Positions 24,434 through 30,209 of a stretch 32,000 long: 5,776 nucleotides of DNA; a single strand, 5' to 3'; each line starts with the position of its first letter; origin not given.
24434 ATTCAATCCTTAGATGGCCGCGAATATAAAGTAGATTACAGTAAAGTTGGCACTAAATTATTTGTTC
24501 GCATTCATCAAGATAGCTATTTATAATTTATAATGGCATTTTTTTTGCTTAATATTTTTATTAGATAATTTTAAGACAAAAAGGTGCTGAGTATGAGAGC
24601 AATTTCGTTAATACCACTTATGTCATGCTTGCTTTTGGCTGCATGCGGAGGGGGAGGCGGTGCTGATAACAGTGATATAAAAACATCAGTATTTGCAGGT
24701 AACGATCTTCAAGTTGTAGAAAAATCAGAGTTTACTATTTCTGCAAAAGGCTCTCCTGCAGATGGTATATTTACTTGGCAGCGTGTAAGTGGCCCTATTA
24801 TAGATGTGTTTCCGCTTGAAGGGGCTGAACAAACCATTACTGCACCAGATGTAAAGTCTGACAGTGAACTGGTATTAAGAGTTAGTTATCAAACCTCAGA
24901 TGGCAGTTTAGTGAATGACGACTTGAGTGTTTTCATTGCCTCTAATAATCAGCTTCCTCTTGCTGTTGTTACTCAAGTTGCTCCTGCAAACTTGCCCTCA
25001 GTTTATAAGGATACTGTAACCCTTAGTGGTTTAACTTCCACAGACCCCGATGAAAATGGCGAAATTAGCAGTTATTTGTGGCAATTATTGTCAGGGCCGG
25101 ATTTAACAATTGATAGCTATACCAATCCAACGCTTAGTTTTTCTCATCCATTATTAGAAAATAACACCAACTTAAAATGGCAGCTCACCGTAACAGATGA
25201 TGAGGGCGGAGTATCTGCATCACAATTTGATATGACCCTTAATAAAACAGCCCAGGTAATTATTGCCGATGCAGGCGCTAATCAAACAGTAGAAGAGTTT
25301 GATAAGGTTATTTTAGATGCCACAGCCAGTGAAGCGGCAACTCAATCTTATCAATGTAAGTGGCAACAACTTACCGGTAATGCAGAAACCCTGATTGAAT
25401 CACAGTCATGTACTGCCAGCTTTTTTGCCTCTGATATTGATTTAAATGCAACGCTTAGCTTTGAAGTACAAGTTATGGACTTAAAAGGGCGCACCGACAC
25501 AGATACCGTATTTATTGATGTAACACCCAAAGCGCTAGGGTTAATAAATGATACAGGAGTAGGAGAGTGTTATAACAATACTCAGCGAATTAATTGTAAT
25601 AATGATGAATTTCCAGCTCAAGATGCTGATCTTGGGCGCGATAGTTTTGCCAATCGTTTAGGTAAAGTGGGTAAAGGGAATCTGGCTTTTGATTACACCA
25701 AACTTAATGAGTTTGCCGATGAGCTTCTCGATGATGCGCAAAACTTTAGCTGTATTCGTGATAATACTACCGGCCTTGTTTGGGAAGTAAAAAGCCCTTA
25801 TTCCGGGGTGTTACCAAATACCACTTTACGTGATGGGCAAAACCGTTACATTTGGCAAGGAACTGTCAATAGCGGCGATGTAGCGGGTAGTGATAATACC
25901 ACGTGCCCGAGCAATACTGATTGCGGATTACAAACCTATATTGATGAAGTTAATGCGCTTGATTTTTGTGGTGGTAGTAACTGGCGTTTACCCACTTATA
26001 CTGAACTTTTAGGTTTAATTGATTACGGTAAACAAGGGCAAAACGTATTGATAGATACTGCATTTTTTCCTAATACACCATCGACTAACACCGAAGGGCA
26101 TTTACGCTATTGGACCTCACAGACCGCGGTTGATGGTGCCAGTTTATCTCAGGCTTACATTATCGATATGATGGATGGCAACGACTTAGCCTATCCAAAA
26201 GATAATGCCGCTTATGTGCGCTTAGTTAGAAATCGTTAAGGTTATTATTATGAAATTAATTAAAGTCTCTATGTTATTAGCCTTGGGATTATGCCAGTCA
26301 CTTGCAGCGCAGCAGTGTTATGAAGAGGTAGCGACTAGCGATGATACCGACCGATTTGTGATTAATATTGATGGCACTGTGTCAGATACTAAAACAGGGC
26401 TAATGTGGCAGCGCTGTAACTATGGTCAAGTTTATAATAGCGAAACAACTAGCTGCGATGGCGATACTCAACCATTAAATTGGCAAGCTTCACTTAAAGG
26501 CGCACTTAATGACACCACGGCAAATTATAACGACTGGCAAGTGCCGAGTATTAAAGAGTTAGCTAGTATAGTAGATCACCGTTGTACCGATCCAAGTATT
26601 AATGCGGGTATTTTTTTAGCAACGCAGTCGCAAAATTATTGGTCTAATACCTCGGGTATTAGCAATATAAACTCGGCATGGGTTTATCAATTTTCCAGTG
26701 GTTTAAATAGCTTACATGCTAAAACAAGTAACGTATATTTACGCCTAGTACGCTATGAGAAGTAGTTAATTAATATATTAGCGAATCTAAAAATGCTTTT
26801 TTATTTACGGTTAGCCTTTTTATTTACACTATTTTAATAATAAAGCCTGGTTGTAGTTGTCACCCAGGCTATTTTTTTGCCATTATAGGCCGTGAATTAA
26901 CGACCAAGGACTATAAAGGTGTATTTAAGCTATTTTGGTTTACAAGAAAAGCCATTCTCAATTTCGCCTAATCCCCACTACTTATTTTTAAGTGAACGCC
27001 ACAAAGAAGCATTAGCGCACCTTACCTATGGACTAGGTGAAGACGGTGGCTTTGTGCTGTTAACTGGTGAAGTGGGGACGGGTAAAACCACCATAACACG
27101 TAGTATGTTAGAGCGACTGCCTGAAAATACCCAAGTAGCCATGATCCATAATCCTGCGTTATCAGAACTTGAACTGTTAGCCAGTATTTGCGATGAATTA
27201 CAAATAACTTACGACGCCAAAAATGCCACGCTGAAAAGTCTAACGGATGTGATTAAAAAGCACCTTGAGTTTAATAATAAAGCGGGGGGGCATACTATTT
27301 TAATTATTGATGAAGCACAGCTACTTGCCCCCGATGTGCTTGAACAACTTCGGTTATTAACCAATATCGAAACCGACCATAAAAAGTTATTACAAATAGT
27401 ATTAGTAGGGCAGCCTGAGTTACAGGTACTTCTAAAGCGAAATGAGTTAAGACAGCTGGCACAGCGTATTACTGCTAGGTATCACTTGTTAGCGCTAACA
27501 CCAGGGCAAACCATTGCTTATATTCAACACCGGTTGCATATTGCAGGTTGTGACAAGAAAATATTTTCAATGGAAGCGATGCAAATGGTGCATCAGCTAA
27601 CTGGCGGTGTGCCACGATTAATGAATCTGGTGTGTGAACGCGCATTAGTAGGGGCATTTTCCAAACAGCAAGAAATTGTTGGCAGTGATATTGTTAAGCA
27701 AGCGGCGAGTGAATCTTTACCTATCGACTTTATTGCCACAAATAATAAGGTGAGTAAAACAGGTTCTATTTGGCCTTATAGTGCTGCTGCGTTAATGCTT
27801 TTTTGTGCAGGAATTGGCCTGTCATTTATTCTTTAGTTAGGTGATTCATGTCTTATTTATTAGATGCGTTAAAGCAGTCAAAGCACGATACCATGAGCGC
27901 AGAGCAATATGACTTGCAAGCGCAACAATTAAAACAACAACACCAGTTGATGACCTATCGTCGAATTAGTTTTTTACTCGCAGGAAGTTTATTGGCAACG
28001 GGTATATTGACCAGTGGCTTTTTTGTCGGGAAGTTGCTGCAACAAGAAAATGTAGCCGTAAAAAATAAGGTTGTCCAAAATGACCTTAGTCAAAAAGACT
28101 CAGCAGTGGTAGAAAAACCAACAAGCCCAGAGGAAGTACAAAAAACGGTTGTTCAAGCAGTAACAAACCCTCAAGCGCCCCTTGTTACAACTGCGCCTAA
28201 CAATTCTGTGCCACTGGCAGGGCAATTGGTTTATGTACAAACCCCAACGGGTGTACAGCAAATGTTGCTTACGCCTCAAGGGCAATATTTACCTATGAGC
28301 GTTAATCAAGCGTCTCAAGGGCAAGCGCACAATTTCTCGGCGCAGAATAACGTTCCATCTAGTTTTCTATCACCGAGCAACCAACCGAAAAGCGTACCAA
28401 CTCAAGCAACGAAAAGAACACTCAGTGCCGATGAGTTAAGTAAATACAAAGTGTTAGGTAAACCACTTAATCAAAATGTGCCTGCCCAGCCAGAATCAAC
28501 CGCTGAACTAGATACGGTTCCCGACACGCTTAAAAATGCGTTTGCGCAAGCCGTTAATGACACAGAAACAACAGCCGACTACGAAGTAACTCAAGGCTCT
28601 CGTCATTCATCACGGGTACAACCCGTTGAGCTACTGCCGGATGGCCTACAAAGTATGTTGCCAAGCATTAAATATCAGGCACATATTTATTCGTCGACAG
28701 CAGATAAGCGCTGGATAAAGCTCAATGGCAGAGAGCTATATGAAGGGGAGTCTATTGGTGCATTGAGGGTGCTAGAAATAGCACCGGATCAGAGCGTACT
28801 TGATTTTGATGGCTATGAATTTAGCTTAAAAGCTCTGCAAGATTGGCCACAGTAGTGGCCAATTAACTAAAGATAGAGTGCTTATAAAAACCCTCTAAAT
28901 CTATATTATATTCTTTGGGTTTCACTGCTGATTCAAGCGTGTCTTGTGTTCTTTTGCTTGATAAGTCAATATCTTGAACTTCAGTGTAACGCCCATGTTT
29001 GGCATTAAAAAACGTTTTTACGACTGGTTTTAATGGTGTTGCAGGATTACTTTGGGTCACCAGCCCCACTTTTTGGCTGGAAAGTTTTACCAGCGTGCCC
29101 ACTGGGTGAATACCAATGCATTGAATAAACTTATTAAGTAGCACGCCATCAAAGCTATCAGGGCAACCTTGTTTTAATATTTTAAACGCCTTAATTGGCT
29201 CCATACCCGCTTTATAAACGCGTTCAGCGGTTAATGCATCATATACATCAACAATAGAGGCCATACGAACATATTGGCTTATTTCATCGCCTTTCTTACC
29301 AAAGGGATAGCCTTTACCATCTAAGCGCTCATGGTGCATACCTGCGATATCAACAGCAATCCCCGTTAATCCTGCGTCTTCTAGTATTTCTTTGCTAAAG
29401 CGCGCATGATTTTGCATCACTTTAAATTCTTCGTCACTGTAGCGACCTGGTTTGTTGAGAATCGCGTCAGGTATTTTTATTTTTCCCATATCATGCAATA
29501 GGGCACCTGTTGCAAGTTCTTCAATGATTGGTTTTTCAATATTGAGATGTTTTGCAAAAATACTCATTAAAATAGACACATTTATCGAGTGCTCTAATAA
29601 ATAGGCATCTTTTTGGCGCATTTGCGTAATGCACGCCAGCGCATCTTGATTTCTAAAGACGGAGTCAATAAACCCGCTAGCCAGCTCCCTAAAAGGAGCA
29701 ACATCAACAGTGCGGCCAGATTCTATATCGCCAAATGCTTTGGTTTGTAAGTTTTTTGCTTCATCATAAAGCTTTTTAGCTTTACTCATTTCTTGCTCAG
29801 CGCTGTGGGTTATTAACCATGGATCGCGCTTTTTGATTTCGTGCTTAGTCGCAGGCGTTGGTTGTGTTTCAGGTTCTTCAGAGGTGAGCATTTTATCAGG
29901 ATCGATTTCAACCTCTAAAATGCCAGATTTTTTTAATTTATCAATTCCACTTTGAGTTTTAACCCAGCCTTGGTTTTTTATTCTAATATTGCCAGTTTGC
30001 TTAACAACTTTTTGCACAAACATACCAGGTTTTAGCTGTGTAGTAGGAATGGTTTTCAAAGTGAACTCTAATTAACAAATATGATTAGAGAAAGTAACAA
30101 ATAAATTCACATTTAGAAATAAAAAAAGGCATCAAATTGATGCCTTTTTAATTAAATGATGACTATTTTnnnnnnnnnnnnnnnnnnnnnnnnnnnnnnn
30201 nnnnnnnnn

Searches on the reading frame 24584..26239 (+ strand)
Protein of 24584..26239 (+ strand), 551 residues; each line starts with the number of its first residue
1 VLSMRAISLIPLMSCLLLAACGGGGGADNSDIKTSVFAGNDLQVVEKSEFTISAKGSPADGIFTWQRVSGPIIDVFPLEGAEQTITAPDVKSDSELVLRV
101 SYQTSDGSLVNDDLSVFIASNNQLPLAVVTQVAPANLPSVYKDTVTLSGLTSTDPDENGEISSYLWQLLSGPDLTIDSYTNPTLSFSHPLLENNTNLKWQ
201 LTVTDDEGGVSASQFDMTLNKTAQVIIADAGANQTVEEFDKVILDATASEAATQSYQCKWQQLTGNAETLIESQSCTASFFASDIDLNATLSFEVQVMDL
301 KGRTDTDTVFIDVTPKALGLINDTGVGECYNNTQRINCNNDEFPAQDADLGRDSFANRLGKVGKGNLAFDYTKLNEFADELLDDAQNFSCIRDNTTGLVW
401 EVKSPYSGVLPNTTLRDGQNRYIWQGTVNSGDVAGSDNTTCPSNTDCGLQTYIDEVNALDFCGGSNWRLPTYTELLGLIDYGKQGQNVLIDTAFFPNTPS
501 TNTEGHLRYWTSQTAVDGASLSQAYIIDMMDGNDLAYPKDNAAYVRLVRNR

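Call 87: search_protein_families(library=pfam, proteins=[window:24584-26239:+], max_evalue=0.00001)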
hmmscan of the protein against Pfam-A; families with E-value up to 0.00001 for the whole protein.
window:24584-26239:+ (551 aa): 2 families
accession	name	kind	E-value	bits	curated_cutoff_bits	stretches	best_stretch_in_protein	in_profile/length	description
PF22352.2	K319L-like_PKD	-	5.3e-24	84.5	27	2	142-212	11-77/84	K319L-like, PKD domain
PF07603.17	Lcl_C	-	1.7e-23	83.5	34.9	1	390-549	2-117/117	Lcl C-terminal domain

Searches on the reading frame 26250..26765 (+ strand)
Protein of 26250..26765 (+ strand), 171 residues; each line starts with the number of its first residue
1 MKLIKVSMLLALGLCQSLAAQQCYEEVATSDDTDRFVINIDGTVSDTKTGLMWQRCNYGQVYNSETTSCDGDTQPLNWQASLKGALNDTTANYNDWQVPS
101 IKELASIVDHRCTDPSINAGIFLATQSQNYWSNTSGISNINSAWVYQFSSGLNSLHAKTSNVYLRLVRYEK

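Call 87: search_protein_families(library=pfam, proteins=[window:26250-26765:+], max_evalue=0.00001)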
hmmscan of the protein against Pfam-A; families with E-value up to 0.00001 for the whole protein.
window:26250-26765:+ (171 aa): 1 family
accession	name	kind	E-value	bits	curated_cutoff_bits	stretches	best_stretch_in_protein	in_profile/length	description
PF07603.17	Lcl_C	-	8.4e-32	110.3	34.9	1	42-168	1-117/117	Lcl C-terminal domain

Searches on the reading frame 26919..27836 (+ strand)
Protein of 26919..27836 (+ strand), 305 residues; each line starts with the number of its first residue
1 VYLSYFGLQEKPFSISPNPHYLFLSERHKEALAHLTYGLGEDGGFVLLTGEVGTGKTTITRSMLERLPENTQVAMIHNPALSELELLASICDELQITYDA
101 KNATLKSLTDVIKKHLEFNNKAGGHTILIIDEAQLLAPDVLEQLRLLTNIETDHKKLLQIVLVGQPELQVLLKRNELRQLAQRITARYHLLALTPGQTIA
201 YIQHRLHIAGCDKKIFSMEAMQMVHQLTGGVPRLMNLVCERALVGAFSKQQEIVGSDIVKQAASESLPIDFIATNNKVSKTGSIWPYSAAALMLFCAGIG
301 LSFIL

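Call 87: search_protein_families(library=pfam, proteins=[window:26919-27836:+], max_evalue=0.00001)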
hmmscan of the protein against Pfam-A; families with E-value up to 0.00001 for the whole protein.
window:26919-27836:+ (305 aa): 6 families
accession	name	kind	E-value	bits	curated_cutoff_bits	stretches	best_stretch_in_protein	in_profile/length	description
PF13401.12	AAA_22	-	3.8e-24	85.9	27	1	42-171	4-129/130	AAA domain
PF13191.12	AAA_16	-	8.5e-13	49.6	32.6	1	25-153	5-161/167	AAA ATPase domain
PF13245.12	AAA_19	-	2.2e-07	31.5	25.1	1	45-165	13-125/134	AAA domain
PF07728.20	AAA_5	-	2.9e-07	31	22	1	46-176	2-123/139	AAA domain (dynein-related subfamily)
PF13604.12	AAA_30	-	2e-06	28.1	27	1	40-180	15-140/191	AAA domain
PF09848.15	SLFN-g3_helicase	-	3.1e-06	27.2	24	1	46-164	4-122/354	Schlafen group 3, DNA/RNA helicase domain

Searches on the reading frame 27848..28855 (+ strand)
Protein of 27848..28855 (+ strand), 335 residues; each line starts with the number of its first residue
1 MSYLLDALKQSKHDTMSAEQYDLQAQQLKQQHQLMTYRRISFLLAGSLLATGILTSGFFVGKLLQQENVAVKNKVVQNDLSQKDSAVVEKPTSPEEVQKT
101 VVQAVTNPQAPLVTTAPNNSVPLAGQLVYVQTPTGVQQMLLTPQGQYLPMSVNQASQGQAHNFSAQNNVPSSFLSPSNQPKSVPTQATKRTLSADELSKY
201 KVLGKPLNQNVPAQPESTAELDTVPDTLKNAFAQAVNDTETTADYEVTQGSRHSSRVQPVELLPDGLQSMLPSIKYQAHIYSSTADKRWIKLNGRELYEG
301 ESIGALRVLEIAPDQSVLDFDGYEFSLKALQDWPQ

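Call 103: search_protein_families(library=pfam, proteins=[window:27848-28855:+], max_evalue=0.001)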
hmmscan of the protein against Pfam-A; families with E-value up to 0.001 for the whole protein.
window:27848-28855:+ (335 aa): 1 family
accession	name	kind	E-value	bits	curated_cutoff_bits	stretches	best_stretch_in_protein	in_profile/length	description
PF16537.11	T2SSB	-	1.1e-21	76.7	28.4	1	271-329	1-60/60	Type II secretion system protein B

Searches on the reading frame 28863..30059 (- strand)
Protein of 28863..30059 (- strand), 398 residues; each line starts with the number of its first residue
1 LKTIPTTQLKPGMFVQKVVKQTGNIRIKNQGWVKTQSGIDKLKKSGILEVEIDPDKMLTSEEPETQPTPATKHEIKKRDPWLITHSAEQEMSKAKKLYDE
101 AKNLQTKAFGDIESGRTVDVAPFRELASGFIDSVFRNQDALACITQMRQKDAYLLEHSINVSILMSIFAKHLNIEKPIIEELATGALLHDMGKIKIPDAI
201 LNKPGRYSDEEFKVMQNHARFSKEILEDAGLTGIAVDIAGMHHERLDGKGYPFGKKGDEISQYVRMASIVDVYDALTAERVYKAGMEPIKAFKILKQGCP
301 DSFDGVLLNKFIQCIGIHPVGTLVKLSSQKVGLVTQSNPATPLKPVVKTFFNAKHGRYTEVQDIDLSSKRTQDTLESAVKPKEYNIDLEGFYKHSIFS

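Call 103: search_protein_families(library=pfam, proteins=[window:28863-30059:-], max_evalue=0.001)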
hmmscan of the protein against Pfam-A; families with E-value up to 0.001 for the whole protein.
window:28863-30059:- (398 aa): 4 families
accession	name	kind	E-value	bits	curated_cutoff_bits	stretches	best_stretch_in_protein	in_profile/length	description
PF13487.12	HD_5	-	4.1e-29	101.9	27.2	1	149-305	9-168/170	HD domain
PF11871.13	DUF3391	-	6.2e-23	82.3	27.8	1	2-122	2-135/136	Domain of unknown function (DUF3391)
PF01966.28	HD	-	6.6e-18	65.5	22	1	155-275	2-115/116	HD domain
PF08668.18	HDOD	-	8.1e-05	22.6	22.9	1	152-199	93-138/196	HDOD domain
